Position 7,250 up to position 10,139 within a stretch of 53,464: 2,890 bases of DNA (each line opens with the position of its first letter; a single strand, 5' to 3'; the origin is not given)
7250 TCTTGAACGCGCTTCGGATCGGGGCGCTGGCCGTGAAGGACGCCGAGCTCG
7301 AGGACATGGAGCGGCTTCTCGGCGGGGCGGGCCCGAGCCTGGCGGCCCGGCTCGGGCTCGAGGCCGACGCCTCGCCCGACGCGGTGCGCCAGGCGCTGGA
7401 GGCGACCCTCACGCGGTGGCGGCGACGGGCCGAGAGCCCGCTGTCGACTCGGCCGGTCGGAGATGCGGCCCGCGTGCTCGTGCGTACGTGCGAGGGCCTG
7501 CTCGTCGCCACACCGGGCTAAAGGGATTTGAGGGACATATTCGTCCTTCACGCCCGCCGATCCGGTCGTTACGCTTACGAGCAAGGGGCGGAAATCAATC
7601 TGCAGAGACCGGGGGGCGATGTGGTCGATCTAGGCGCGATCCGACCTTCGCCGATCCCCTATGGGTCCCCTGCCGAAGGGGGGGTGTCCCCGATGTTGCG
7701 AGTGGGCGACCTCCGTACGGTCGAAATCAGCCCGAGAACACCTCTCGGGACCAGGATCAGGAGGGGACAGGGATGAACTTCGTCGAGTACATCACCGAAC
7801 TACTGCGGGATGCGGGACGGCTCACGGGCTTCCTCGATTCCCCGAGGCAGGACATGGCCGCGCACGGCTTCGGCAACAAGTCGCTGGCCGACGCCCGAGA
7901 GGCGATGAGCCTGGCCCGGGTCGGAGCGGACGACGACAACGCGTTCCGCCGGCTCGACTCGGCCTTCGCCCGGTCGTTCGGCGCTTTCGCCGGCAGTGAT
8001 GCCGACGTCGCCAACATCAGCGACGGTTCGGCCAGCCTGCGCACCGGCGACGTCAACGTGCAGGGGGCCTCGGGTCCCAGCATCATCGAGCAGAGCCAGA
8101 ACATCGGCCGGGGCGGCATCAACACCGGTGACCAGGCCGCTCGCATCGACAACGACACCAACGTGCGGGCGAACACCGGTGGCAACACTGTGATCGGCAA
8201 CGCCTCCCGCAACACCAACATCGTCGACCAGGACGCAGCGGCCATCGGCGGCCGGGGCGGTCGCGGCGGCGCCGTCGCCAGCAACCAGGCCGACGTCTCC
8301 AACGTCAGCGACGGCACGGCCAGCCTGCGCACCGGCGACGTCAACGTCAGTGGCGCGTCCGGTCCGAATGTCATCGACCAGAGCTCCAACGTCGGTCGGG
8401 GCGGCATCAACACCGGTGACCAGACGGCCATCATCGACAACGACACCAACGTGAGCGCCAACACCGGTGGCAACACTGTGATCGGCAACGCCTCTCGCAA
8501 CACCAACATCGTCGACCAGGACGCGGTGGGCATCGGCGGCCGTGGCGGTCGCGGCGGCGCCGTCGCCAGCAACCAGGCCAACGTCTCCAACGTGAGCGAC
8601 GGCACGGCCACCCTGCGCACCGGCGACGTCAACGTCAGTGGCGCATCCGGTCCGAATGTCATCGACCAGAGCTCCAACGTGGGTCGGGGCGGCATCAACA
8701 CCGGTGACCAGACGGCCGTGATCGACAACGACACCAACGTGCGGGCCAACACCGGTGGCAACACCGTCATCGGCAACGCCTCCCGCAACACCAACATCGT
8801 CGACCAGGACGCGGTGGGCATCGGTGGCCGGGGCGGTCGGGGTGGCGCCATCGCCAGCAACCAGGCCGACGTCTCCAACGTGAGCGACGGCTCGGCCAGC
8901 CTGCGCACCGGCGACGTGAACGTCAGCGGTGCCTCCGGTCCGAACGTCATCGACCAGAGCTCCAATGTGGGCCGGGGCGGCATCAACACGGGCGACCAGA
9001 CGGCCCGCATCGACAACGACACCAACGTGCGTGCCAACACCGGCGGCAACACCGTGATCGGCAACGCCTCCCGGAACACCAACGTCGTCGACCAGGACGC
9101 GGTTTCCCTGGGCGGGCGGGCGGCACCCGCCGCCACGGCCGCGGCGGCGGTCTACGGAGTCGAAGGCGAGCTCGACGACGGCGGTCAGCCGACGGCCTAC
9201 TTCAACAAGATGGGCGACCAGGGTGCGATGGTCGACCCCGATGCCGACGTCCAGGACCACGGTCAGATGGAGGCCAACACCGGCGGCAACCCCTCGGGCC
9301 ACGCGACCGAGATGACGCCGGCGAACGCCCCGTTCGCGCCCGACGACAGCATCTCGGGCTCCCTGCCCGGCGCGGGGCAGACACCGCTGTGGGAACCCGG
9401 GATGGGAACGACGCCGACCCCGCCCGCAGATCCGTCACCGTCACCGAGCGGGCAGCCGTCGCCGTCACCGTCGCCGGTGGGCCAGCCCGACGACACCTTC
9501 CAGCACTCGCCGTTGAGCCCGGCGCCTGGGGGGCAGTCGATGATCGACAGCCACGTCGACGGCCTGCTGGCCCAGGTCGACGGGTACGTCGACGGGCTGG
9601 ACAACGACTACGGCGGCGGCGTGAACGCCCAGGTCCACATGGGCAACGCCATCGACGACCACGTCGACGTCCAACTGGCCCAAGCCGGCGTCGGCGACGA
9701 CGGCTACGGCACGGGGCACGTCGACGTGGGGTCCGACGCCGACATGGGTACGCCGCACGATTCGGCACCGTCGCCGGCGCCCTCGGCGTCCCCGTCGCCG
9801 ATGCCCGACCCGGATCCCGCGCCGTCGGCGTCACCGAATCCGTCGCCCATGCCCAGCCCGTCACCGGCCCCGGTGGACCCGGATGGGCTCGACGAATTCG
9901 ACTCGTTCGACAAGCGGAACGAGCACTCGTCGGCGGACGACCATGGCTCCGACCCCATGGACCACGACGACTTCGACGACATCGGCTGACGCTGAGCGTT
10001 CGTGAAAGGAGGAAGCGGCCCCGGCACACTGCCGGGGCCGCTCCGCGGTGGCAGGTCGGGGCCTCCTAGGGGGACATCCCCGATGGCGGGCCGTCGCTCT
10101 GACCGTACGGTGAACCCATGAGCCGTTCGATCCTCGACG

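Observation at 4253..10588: iniBAC-like stress locus with rearranged order (DLP-DLP-IniB-like) outside the usual mycobacterial context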

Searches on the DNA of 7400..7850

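Call 46: search_rna_families(source=window, start=7400, end=7850, threshold=evalue, max_evalue=1)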
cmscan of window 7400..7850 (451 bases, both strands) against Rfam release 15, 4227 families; matches with E-value up to 1: 0.
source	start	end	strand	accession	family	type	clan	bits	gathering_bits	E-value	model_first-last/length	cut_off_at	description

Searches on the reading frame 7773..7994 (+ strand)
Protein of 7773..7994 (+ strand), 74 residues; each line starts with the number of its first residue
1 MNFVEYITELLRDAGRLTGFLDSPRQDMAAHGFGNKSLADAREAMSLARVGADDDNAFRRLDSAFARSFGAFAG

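Call 23: search_protein_representatives(protein=window:7773-7994:+)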
Query: 74 residues. Proteins with E-value up to 0.001 (for the whole library): 1; up to 1e-10: 1; up to 1e-30: 1. The best 1 are listed.
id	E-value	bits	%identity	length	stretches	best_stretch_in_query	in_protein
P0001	5.6e-39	146.8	100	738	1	1-74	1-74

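Call 40: search_protein_families(library=ncbifam, proteins=[window:7773-7994:+], max_evalue=1)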
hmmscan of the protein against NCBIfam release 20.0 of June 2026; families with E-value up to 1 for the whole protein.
seq(74 aa): 1 family
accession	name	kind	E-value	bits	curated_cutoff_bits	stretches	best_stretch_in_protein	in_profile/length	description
NF038175.1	IniB_NTERM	domain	1.2e-06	28.3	40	1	4-48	3-47/49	IniB N-terminal domain-containing protein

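Call 50: find_homologous_proteins(query=A2, max_evalue=10)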
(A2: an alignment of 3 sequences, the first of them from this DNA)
Query A2 (3 sequences) (70 aa, profile of the alignment): 1 proteins with E <= 10 among 24 candidates.
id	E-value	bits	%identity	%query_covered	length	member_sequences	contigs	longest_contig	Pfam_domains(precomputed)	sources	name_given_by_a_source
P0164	2.6e-29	119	32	96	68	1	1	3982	-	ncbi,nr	ncbi:MAG: hypothetical protein QOJ09_2161, partial [Actinomycetota bacterium]|nr:hypothetical protei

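Call 71: search_protein_families(library=ncbifam, alignment_id=A4, max_evalue=0.01)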
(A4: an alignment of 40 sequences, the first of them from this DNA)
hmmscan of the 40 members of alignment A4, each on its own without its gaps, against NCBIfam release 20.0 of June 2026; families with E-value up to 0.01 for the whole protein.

A. member 1, seq(70 aa): 1 family
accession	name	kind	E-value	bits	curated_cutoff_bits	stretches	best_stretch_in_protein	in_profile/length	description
NF038175.1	IniB_NTERM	domain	1.1e-06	28.4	40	1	4-48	3-47/49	IniB N-terminal domain-containing protein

B. families by the number of members that match (of 40 scanned): 6 families
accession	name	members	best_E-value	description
NF038175.1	IniB_NTERM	37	5.8e-21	IniB N-terminal domain-containing protein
NF038176.1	Rv0340_fam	22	2.5e-13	Rv0340 family IniB-related protein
TIGR04509.1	mod_pep_NH_fam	7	2.9e-05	NHLP-related RiPP peptide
NF038399.1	NH_RiPP_Os17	1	0.0023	Os1348 family NHLP clan protein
TIGR02204.1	MsbA_rel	1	0.0051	ABC transporter, permease/ATP-binding protein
NF009918.0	PRK13378.1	1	0.0071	protocatechuate 4,5-dioxygenase subunit alpha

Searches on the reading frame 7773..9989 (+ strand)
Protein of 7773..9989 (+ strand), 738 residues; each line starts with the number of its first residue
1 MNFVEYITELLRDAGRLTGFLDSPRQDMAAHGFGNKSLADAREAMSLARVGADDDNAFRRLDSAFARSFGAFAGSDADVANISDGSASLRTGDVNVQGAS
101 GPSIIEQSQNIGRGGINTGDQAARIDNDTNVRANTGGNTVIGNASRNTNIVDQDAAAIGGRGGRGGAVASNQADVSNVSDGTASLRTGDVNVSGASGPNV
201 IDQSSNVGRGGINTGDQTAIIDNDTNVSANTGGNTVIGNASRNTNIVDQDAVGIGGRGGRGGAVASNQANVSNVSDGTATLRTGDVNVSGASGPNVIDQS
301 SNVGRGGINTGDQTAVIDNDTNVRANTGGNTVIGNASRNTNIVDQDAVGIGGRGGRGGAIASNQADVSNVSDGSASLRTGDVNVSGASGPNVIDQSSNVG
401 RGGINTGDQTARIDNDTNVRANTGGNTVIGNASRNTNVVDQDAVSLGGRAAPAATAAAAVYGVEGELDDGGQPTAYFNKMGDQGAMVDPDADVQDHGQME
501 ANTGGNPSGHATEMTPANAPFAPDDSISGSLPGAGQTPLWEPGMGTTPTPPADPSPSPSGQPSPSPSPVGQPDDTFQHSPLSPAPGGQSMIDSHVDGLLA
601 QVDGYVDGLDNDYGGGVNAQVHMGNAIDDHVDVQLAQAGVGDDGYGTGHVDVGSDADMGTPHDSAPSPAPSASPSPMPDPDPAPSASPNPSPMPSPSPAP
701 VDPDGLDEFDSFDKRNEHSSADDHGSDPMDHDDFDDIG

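Call 7: search_protein_families(library=pfam, proteins=[window:7773-9989:+], max_evalue=0.1)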
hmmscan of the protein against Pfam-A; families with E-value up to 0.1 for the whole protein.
window:7773-9989:+ (738 aa): 1 family
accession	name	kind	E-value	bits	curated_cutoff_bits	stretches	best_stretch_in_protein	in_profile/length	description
PF05887.16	Trypan_PARP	-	0.0003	21.2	100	1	619-700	20-95/134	Procyclic acidic repetitive protein (PARP)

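Call 8: search_protein_families(library=ncbifam, proteins=[window:7773-9989:+], max_evalue=0.1)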
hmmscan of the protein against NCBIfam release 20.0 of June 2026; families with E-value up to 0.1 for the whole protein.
window:7773-9989:+ (738 aa): 1 family
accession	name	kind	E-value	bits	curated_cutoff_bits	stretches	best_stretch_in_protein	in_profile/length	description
NF038175.1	IniB_NTERM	domain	4.1e-05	23.4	40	1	4-48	3-47/49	IniB N-terminal domain-containing protein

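Call 13: find_homologous_proteins(query=window:7773-9989:+, max_evalue=0.001)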
Query window:7773-9989:+ (738 aa): 43 proteins with E <= 0.001 among 8000 candidates.
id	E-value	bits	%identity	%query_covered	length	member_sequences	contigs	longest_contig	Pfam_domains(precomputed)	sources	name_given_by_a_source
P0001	0.0e+0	1567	100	100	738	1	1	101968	-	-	-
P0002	1.6e-101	359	37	50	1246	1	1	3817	-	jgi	-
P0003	1.3e-80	290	40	50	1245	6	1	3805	-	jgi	-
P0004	7.5e-77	278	35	58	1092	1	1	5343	PF02866.24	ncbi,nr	ncbi:MAG: hypothetical protein M3N25_03995, partial [Actinomycetota bacterium]|nr:hypothetical prote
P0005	2.9e-73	266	40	48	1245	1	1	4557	-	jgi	jgi:hypothetical protein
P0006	9.8e-72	261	38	50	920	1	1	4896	-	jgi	jgi:hypothetical protein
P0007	3.7e-70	256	40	49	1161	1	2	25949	-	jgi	jgi:hypothetical protein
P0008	4.8e-68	249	38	48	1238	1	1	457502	-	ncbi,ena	-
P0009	4.2e-57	213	37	44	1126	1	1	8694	-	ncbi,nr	ncbi:MAG TPA: hypothetical protein VJ804_03660, partial [Acidimicrobiales bacterium]|nr:hypothetical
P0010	1.7e-56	211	37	50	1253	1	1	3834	-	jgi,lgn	-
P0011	2.2e-49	187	32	51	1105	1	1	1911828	-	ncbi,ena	-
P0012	2.6e-45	174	34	53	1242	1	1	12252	-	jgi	jgi:hypothetical protein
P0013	2.0e-40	157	37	48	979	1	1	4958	-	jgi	jgi:hypothetical protein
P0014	1.2e-39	155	33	48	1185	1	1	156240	-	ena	-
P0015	1.1e-37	148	41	44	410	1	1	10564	-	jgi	jgi:hypothetical protein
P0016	1.9e-33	134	33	51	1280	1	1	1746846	-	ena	-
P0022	5.7e-24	103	35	51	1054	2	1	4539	-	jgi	jgi:LPXTG-motif cell wall-anchored protein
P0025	1.4e-22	98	36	51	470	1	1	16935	-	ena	-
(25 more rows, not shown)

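Call 15: find_encoding_contigs(protein=P0001, flank=10000, max_places=4)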
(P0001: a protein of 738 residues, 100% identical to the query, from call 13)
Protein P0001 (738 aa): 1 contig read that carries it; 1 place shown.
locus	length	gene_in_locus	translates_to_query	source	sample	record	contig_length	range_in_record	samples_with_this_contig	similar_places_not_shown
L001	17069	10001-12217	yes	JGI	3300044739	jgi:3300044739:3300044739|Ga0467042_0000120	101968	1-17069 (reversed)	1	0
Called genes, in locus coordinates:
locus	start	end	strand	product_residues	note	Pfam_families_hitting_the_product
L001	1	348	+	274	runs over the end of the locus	PF12146:Hydrolase_4, PF00561:Abhydrolase_1, PF12697:Abhydrolase_6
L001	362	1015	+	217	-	PF12146:Hydrolase_4 (weak), PF00561:Abhydrolase_1 (weak), PF12697:Abhydrolase_6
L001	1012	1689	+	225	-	PF01522:Polysacc_deac_1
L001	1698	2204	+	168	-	-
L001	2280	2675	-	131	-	PF01641:SelR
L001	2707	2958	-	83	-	-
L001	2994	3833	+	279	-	PF13669:Glyoxalase_4 (weak)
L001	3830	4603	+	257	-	PF00378:ECH_1, PF16113:ECH_2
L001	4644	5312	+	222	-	PF02586:SRAP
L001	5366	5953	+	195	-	PF07238:PilZ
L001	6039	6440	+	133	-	PF22091:DUF6941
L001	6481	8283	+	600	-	PF00350:Dynamin_N, PF01926:MMR_HSR1 (weak)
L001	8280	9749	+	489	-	PF00350:Dynamin_N, PF01926:MMR_HSR1 (weak)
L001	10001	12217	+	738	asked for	-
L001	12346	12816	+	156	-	-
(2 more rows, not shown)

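Call 64: predict_structure(alignment_id=A3)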
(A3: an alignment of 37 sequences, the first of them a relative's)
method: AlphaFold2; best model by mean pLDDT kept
length: 738 residues; sequences in the alignment: 37
mean_pLDDT: 61.4   pTM: 0.57
mean pLDDT of the five models: 61.4, 61.1, 61.1, 59.4, 47.9
residues with pLDDT >= 90: 52; 70-90: 310; 50-70: 70; < 50: 306
segments of 3 or more residues with pLDDT < 50: 1-41, 43-61, 70-72, 478-492, 508-522, 528-530, 532-678, 685-691, 693-695, 704-727, 729-738
pLDDT, mean of each block of 10 residues (from residue 1): 40 34 30 28 43 41 52 68 78 78 84 76 83 84 84 84 76 88 88 84 84 83 86 91 90 80 87 91 89 86 78 86 88 90 88 75 86 88 79 83 79 81 84 83 74 59 60 47 35 54 54 39 46 39 31 29 34 33 30 29 27 26 24 27 29 29 35 44 47 47 39 35 36 38
secondary structure, 60 per line:
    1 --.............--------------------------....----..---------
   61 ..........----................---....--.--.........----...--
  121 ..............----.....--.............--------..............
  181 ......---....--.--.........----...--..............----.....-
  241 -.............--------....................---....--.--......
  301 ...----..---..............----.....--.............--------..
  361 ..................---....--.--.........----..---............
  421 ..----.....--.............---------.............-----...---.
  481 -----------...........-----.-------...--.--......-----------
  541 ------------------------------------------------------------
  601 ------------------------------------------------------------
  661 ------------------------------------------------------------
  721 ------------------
elements in order (helices of 4 or more, strands of 3 or more residues): H3-15 E42-45 E61-70 E75-90 E94-97 E103-111 E116-118 E121-134 E139-143 E146-158 E167-186 E190-193 E199-207 E212-214 E217-230 E235-239 E242-254 E263-282 E286-289 E295-303 E313-326 E331-335 E338-350 E359-378 E382-385 E391-399 E409-422 E427-431 E434-446 E456-468 E474-476 E492-502 E524-529

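Call 66: fold_search(model_id=the predicted structure, library=pdb)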
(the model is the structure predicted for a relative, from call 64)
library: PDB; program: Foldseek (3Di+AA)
matches with E <= 10: 41; with E <= 0.001: 0
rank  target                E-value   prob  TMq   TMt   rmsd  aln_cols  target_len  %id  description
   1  8c50_A                6.4e-01  0.00  0.04  0.06  41.7       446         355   11  Pontibacter korlensis curli subunit CsgA (released 2023-06-28)
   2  4kh3                  8.6e-01  0.00  0.04  0.05  46.4       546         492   13  Structure of a bacterial self-associating protein (released 2014-01-15)
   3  5uyt_B                9.0e-01  0.00  0.03  0.05  45.6       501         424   10  Crystal structure of ice binding protein from an Antarctic bacterium Flavobacteriaceae (released 2017-10-25)
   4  9bev_A                1.1e+00  0.00  0.04  0.04  45.1       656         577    6  Structure of GH110A in complex with a lambda-carrageenan oligosaccharide (released 2025-08-27)
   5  6n2b_B                1.3e+00  0.00  0.03  0.05  44.5       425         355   10  The Crystal Structure of Caldicellulosiruptor kristjanssonii Tapirin C-terminal domain (released 2018-12-19)
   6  5awf_E                1.6e+00  0.01  0.04  0.07  39.5       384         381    8  Crystal structure of SufB-SufC-SufD complex from Escherichia coli (released 2015-11-11)
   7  5nxk_A                1.6e+00  0.00  0.03  0.06  41.5       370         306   11  L. reuteri 53608 SRRP (released 2018-03-21)
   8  6nw9_C                1.7e+00  0.00  0.04  0.04  42.0       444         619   11  CRYSTAL STRUCTURE OF A TAILSPIKE PROTEIN 3 (TSP3, ORF212) FROM ESCHERICHIA COLI O157:H7 BACTERIOPHAGE CBA120 (released 2019-06-05)
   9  6n2b_A                1.7e+00  0.00  0.03  0.05  43.0       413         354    9  The Crystal Structure of Caldicellulosiruptor kristjanssonii Tapirin C-terminal domain (released 2018-12-19)
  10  5w6f_A                1.9e+00  0.00  0.04  0.04  42.5       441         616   10  Crystal structure of Bacteriophage CBA120 tailspike protein 3 (TSP3, orf212) (released 2018-10-24)
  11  6p5t_C                1.9e+00  0.00  0.04  0.03  45.2       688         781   11  Surface-layer (S-layer) RsaA protein from Caulobacter crescentus bound to strontium and iodide (released 2020-01-15)
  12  6nw9_B                2.1e+00  0.00  0.04  0.04  41.9       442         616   11  CRYSTAL STRUCTURE OF A TAILSPIKE PROTEIN 3 (TSP3, ORF212) FROM ESCHERICHIA COLI O157:H7 BACTERIOPHAGE CBA120 (released 2019-06-05)
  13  5uyt_A                2.2e+00  0.00  0.03  0.04  47.1       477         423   10  Crystal structure of ice binding protein from an Antarctic bacterium Flavobacteriaceae (released 2017-10-25)
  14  7dmk_B                2.7e+00  0.00  0.04  0.04  44.4       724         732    7  PL6 alginate lyase BcAlyPL6 (released 2021-10-06)
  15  5awg_E                3.0e+00  0.01  0.05  0.08  43.2       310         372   12  Crystal structure of Hg-bound SufB-SufC-SufD complex from Escherichia coli (released 2015-11-11)
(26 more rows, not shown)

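Call 72: search_protein_families(library=ncbifam, proteins=[P0002, P0022, P0008, P0016, P0025], max_evalue=0.01)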
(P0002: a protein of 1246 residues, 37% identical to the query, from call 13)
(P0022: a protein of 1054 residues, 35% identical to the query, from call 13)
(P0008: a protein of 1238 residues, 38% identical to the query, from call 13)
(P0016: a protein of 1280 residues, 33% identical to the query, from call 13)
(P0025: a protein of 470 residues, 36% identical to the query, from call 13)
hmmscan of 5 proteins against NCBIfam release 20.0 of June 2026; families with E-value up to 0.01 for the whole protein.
P0002 (1246 aa): 0 families

P0022 (1054 aa): 0 families

P0008 (1238 aa): 0 families

P0016 (1280 aa): 0 families

P0025 (470 aa): 0 families
